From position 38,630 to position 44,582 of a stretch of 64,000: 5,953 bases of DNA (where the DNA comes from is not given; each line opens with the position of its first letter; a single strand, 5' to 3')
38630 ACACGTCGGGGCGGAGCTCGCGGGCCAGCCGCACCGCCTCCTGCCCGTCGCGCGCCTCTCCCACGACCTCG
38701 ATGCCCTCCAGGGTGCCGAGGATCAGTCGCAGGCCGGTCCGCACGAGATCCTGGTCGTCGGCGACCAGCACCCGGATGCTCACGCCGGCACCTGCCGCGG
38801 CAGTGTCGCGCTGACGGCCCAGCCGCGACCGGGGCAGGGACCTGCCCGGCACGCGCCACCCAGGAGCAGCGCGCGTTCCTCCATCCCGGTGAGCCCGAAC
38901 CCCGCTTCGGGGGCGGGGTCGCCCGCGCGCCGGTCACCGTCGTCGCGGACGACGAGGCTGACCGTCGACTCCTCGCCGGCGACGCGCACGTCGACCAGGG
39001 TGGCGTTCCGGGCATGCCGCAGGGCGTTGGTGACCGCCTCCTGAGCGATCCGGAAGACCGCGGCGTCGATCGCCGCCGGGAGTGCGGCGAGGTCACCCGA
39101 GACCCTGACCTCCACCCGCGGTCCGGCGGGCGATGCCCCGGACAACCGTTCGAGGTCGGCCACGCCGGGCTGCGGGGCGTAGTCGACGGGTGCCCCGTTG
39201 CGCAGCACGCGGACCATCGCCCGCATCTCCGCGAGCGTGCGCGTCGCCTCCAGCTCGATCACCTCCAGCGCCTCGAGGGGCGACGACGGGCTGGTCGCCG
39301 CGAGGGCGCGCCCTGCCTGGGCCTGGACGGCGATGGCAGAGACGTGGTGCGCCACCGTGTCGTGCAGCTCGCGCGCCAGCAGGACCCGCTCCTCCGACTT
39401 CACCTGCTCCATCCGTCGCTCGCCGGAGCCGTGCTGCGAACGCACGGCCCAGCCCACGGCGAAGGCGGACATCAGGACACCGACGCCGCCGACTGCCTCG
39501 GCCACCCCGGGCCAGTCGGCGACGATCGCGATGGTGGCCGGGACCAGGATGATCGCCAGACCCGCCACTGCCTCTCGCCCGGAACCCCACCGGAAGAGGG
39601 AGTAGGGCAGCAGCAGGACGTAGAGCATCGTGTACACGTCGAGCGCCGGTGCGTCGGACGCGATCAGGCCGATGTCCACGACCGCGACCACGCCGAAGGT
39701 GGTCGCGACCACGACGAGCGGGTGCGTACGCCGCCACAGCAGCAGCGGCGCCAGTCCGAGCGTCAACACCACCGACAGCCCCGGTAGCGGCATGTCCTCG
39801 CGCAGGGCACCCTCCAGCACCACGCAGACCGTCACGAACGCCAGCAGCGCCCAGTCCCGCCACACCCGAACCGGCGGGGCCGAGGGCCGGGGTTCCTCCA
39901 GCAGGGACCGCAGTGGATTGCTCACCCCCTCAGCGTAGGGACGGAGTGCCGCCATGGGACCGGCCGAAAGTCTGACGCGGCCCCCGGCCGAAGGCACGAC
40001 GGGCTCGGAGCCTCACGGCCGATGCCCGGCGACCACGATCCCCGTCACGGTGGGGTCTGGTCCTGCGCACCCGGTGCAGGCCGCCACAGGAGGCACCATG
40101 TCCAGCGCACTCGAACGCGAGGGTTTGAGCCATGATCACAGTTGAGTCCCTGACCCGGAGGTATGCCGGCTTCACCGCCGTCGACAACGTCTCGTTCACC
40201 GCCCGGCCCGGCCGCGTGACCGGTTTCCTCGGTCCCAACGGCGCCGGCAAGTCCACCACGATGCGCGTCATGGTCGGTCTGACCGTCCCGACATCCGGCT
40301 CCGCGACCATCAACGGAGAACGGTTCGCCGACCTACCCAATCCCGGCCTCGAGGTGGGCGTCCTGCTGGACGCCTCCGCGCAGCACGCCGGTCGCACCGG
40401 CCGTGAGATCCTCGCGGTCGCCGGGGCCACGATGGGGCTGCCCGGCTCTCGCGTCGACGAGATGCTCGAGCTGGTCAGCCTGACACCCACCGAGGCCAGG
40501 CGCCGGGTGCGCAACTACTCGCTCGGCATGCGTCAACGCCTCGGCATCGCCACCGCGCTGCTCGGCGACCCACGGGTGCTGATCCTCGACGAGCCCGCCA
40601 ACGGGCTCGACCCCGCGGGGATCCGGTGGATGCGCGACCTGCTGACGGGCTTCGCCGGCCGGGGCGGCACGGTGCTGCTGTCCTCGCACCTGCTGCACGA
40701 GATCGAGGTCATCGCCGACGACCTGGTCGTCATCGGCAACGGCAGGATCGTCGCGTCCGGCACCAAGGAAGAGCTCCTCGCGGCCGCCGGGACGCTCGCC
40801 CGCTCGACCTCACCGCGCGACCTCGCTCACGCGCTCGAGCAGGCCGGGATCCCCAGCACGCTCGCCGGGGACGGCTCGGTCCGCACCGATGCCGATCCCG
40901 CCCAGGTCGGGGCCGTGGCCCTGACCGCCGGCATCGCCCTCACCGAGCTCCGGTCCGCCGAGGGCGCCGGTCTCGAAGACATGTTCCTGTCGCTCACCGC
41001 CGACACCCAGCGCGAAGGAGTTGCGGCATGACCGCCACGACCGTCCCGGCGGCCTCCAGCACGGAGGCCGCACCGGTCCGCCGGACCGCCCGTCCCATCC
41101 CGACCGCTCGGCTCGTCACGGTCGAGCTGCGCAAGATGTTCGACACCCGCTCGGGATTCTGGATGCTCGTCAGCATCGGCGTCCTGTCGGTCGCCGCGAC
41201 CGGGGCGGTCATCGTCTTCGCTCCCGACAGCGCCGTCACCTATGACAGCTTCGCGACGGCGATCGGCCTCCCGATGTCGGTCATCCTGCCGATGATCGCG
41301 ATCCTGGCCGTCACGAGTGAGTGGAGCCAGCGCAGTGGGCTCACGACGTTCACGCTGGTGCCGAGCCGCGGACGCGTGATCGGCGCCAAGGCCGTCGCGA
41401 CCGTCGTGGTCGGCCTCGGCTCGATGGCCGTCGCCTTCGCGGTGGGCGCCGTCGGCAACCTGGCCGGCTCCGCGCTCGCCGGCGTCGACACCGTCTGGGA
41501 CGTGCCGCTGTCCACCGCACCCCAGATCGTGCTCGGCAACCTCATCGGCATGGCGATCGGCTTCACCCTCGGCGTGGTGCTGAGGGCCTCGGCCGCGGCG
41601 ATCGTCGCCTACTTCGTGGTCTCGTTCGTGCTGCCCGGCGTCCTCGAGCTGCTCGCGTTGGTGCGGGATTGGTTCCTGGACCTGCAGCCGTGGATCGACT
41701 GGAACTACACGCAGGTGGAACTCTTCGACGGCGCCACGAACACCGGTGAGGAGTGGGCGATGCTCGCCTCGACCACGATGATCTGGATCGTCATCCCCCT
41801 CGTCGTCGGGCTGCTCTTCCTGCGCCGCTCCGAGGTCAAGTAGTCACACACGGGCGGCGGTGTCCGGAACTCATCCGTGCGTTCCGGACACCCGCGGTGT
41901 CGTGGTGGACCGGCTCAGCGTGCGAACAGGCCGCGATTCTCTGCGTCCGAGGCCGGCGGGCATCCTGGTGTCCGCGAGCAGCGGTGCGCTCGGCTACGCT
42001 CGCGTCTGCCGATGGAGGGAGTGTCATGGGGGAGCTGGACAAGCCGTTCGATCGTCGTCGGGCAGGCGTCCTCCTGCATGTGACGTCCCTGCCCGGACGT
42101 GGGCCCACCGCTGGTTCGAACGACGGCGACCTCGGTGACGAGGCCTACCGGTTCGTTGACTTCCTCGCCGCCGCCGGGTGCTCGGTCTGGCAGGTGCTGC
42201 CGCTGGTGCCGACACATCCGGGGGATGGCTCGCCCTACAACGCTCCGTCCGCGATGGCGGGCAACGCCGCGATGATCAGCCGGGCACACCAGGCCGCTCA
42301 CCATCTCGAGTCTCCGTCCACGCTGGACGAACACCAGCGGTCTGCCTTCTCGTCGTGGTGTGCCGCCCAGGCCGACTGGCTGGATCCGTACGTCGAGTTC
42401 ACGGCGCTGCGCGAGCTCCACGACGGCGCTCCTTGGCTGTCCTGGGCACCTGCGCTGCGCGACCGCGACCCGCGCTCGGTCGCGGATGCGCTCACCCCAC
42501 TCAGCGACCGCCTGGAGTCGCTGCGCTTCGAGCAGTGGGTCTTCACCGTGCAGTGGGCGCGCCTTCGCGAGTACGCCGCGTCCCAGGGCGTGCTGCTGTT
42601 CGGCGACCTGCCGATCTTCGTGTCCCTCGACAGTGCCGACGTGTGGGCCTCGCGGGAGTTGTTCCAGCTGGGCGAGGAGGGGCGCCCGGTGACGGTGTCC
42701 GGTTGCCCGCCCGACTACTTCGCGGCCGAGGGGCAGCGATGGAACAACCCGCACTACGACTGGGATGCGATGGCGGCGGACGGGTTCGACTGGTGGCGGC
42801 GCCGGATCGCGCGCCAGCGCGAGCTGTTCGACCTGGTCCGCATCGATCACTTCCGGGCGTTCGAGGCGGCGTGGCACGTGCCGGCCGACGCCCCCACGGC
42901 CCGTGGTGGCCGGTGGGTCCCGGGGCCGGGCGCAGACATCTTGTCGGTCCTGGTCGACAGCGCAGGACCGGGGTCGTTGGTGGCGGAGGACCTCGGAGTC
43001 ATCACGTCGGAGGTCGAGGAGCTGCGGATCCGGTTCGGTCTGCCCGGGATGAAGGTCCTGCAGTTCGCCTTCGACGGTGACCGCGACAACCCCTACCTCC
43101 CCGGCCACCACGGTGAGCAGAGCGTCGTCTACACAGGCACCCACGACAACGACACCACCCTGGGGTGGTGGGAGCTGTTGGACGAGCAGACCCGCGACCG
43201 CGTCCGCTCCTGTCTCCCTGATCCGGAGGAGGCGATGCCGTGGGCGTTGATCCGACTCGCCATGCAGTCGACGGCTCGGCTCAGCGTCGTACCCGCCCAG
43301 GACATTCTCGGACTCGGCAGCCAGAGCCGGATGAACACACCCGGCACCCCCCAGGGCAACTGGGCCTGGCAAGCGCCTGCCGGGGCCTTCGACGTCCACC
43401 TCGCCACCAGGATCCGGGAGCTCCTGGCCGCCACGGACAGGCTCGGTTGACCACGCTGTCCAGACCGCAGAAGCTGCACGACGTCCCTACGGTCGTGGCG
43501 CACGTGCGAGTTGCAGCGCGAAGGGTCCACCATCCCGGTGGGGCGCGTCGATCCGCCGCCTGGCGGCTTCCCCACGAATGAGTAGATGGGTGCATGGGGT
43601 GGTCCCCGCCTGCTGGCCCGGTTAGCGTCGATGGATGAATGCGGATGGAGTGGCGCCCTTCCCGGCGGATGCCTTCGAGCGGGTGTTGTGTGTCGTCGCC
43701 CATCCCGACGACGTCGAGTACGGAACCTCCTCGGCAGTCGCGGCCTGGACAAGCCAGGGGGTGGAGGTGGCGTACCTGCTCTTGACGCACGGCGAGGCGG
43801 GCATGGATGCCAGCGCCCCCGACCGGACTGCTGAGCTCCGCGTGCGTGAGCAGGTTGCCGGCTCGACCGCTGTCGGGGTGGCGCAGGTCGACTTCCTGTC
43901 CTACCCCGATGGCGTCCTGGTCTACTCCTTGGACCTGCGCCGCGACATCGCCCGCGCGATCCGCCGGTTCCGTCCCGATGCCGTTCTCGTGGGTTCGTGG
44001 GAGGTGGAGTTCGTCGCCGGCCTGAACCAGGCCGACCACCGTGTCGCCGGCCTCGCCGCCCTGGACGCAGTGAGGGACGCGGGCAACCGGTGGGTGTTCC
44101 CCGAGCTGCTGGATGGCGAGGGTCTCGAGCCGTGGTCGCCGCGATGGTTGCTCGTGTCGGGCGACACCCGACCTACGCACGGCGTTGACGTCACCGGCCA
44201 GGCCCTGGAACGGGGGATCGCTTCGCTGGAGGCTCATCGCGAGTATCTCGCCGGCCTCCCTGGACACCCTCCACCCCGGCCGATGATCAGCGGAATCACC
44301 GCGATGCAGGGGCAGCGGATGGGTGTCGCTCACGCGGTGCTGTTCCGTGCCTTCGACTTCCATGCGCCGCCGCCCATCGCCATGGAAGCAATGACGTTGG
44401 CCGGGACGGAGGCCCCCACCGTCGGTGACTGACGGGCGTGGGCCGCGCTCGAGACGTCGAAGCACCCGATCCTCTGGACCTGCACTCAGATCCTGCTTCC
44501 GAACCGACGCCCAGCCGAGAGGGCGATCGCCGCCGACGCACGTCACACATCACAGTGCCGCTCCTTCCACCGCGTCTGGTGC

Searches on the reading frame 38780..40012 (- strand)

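Call 49: search_protein_families(library=pfam, proteins=[window:38780-40012:-], max_evalue=0.001)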
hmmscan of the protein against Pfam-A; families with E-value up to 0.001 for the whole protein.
window:38780-40012:- (410 aa): 3 families
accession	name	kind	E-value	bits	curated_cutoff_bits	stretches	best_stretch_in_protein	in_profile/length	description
PF07730.19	HisKA_3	-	6.2e-16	59.1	24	1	208-273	1-66/68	Histidine kinase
PF02518.31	HATPase_c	-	2.6e-08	34.7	26.4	1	318-407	5-110/111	Histidine kinase-, DNA gyrase B-, and HSP90-like ATPase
PF13581.12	HATPase_c_2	-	1.6e-05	25.3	27.4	1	322-398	35-102/127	Histidine kinase-like ATPase domain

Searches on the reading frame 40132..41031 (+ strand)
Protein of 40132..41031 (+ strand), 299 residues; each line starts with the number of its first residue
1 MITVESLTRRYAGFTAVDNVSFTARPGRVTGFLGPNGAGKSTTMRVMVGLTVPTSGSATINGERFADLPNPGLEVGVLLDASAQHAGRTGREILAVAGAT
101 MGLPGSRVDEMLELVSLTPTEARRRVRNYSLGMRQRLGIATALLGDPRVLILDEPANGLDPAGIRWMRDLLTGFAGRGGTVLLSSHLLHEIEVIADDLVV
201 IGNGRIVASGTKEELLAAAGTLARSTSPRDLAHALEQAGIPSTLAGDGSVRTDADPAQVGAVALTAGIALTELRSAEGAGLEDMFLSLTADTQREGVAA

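Call 49: search_protein_families(library=pfam, proteins=[window:40132-41031:+], max_evalue=0.001)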
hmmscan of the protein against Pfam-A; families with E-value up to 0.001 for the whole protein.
window:40132-41031:+ (299 aa): 2 families
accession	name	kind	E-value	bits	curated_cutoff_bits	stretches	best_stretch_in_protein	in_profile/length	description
PF00005.33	ABC_tran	-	9.4e-27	94.7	25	1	18-157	2-137/137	ABC transporter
PF13304.12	AAA_21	-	1.3e-12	48.9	27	1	125-188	234-300/304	AAA domain, putative AbiEii toxin, Type IV TA system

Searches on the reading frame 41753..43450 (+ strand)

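Call 7: search_protein_families(library=pfam, proteins=[window:41753-43450:+], max_evalue=0.01)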
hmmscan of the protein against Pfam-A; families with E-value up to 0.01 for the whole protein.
window:41753-43450:+ (565 aa): 1 family
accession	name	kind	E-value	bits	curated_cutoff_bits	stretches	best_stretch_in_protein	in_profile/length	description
PF02446.23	Glyco_hydro_77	-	4.1e-143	478.1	25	2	190-543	104-461/465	4-alpha-glucanotransferase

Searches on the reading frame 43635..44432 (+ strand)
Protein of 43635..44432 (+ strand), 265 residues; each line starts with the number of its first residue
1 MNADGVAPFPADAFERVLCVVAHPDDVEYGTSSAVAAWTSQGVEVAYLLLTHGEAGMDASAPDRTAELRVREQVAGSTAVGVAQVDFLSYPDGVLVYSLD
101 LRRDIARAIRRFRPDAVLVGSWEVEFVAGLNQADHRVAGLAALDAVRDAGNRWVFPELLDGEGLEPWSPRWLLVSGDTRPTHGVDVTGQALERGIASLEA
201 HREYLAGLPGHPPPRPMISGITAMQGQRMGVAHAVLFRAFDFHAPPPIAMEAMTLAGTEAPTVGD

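Call 7: search_protein_families(library=pfam, proteins=[window:43635-44432:+], max_evalue=0.01)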
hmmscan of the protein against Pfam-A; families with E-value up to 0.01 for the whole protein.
window:43635-44432:+ (265 aa): 1 family
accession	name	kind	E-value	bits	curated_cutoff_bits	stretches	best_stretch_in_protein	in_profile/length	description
PF02585.22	PIG-L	-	2.3e-23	83.5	28.2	1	18-145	1-128/129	GlcNAc-PI de-N-acetylase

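Call 8: search_protein_families(library=ncbifam, proteins=[window:43635-44432:+], max_evalue=0.01)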
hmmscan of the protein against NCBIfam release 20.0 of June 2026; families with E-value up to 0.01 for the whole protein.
window:43635-44432:+ (265 aa): 4 families
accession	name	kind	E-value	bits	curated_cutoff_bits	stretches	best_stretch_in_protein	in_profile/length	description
TIGR04001.1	thiol_BshB1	equivalog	2.7e-19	69.8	182.5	1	17-203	4-177/226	bacillithiol biosynthesis deacetylase BshB1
TIGR04000.1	thiol_BshB2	equivalog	4e-09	36.5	195.25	1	16-148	2-136/217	bacillithiol biosynthesis deacetylase BshB2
TIGR03446.1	mycothiol_Mca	equivalog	1.3e-05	24.9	277.15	1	16-92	2-84/283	mycothiol conjugate amidase Mca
TIGR03445.1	mycothiol_MshB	equivalog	0.0036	17.2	224.35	1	18-70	1-51/284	N-acetyl-1-D-myo-inositol-2-amino-2-deoxy-alpha-D-glucopyranoside deacetylase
